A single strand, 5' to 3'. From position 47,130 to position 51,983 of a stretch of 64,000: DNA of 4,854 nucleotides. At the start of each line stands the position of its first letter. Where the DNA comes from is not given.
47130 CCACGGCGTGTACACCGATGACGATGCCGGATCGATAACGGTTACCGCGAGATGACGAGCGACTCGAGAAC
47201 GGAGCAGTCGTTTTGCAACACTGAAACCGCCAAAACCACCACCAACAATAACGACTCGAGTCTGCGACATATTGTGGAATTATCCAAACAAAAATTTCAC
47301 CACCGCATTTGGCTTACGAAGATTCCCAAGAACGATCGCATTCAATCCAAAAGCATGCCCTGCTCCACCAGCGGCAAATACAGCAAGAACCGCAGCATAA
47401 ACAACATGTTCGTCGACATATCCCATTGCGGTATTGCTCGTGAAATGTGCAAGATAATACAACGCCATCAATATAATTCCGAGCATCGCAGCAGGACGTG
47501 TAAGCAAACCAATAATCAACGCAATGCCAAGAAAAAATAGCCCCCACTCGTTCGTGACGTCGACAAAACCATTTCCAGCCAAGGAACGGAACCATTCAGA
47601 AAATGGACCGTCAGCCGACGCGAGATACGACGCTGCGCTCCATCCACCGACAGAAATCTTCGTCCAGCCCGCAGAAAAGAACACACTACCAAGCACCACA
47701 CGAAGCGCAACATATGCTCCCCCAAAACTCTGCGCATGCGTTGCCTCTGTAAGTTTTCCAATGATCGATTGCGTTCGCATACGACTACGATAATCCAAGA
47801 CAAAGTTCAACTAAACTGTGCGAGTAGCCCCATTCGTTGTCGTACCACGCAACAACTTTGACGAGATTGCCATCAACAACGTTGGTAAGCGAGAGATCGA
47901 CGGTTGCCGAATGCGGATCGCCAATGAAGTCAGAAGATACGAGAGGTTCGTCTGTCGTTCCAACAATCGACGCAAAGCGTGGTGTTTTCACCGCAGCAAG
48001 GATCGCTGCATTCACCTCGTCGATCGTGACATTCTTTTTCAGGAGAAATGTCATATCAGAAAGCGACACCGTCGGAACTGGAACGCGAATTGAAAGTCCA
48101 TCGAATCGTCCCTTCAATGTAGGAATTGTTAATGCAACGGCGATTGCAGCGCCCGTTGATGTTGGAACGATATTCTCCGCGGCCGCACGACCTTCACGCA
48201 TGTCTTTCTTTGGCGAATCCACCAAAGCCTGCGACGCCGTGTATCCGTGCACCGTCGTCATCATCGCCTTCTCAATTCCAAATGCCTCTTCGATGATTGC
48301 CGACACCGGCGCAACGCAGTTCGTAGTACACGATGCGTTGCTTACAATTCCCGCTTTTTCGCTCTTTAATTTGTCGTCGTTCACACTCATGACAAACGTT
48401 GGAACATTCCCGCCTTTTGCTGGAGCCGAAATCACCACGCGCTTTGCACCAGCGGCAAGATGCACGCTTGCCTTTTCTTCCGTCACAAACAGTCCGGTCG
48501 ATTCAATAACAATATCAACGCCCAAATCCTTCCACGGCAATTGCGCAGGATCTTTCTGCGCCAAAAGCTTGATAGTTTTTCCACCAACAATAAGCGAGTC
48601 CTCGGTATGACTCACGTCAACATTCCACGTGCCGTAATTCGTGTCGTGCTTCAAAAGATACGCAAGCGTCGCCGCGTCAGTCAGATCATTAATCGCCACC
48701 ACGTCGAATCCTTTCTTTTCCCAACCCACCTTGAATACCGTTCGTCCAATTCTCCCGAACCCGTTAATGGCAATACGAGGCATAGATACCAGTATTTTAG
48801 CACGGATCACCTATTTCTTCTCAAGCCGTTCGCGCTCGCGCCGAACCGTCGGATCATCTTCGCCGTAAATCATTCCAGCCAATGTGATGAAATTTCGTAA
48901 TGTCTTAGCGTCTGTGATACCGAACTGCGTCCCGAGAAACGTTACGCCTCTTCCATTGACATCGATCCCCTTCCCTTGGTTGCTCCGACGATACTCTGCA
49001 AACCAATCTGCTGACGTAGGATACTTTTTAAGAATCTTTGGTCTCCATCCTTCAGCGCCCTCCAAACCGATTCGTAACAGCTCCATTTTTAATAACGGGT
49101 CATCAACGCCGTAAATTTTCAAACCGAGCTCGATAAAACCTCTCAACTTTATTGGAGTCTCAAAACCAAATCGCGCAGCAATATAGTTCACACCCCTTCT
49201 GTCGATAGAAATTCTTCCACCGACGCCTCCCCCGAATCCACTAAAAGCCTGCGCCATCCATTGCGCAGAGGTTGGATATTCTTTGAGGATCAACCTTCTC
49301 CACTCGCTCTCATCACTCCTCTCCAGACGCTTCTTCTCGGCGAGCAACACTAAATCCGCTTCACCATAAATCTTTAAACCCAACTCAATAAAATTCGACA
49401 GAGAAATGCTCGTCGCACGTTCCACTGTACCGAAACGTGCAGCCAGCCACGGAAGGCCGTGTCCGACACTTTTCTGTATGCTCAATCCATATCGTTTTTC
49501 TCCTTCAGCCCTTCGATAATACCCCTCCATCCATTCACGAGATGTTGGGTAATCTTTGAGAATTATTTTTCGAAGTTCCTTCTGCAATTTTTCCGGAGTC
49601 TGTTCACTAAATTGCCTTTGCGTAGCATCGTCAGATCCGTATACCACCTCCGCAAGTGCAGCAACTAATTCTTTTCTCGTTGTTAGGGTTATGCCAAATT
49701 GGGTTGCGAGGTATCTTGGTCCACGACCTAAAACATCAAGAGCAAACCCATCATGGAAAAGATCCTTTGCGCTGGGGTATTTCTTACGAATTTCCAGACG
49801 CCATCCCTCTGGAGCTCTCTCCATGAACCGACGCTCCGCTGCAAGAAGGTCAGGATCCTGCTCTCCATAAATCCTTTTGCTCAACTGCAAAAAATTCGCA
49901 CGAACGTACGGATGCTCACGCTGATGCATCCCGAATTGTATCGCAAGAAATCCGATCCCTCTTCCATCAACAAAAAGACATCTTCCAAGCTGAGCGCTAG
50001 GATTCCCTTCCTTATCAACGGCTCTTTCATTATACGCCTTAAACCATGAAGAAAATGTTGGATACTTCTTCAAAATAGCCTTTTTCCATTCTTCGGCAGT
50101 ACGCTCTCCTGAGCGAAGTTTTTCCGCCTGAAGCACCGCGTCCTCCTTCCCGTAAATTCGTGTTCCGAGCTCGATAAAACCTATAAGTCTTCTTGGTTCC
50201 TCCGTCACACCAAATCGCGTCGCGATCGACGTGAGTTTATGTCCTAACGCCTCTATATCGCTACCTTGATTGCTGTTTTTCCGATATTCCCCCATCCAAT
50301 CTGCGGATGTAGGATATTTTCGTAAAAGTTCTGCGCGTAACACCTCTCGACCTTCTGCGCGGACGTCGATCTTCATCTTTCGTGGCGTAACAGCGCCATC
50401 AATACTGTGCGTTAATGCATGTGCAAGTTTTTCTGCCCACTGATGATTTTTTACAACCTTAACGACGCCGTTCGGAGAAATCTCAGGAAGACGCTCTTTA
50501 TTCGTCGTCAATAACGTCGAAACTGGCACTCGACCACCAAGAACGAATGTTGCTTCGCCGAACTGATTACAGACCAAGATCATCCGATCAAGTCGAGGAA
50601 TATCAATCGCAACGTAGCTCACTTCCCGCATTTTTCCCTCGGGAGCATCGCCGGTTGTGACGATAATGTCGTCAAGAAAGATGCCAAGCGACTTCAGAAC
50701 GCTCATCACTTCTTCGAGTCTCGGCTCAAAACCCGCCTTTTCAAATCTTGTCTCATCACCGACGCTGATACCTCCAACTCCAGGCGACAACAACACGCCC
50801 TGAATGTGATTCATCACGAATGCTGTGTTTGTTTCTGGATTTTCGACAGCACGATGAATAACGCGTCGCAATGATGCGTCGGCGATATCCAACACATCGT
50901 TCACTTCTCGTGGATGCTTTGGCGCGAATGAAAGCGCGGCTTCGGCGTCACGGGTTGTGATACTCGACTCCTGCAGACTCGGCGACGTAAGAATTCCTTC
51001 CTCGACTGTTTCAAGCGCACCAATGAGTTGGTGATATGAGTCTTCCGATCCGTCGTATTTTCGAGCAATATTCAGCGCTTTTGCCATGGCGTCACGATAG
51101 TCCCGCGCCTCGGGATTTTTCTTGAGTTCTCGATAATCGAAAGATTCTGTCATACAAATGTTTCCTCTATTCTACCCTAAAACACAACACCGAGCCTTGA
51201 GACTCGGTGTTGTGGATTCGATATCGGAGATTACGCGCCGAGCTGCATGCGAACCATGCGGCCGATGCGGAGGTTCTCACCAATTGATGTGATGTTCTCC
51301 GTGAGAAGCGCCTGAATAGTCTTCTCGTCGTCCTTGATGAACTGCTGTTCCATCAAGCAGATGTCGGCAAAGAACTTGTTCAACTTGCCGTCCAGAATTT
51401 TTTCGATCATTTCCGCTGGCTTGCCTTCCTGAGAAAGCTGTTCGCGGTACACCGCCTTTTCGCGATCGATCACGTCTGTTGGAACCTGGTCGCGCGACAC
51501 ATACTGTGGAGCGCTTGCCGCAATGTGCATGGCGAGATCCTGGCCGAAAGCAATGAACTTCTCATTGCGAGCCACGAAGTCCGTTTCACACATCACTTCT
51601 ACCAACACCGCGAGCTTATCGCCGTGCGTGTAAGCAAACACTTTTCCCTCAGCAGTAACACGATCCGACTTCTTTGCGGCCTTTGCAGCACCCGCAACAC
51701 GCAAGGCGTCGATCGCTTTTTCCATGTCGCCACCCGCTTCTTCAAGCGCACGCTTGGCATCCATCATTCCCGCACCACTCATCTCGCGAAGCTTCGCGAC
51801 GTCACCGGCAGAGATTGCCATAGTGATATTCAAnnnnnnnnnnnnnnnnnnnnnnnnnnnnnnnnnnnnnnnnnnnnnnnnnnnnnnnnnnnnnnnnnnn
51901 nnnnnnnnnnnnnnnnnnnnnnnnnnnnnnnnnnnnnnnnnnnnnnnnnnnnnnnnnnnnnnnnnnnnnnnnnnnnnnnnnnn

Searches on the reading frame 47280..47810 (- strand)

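Call 79: search_protein_families(library=pfam, proteins=[window:47280-47810:-], max_evalue=0.00001)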
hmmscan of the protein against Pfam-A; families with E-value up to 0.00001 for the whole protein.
window:47280-47810:- (176 aa): 1 family
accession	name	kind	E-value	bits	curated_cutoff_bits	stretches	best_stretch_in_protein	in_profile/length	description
PF07681.17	DoxX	-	1.7e-08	35.4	23.6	1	34-118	3-79/85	DoxX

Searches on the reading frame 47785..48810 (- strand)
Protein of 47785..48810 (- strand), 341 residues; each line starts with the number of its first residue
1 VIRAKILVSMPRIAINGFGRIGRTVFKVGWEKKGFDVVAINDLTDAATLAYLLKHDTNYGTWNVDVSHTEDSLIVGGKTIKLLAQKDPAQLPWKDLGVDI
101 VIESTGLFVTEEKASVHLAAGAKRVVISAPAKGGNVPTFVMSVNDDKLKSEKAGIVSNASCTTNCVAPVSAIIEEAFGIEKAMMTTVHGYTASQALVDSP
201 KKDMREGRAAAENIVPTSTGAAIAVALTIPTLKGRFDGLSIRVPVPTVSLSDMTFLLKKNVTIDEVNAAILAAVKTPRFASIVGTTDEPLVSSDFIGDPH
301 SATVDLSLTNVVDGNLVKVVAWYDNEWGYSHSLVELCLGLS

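Call 79: search_protein_families(library=pfam, proteins=[window:47785-48810:-], max_evalue=0.00001)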
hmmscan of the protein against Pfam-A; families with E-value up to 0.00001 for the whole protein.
window:47785-48810:- (341 aa): 2 families
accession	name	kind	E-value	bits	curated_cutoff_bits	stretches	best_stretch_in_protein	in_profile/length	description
PF02800.25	Gp_dh_C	-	1.9e-56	190.5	24.4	1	166-323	1-158/158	Glyceraldehyde 3-phosphate dehydrogenase, C-terminal domain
PF00044.30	Gp_dh_N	-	8.4e-39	132.4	31.7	1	12-110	2-100/101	Glyceraldehyde 3-phosphate dehydrogenase, NAD binding domain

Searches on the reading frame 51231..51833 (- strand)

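Call 19: search_protein_families(library=pfam, proteins=[window:51231-51833:-], max_evalue=0.001)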
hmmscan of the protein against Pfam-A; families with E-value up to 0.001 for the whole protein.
window:51231-51833:- (200 aa): 1 family
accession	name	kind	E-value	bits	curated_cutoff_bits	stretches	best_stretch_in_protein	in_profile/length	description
PF00889.24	EF_TS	-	1.2e-40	139.8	27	2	96-199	106-203/204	Elongation factor TS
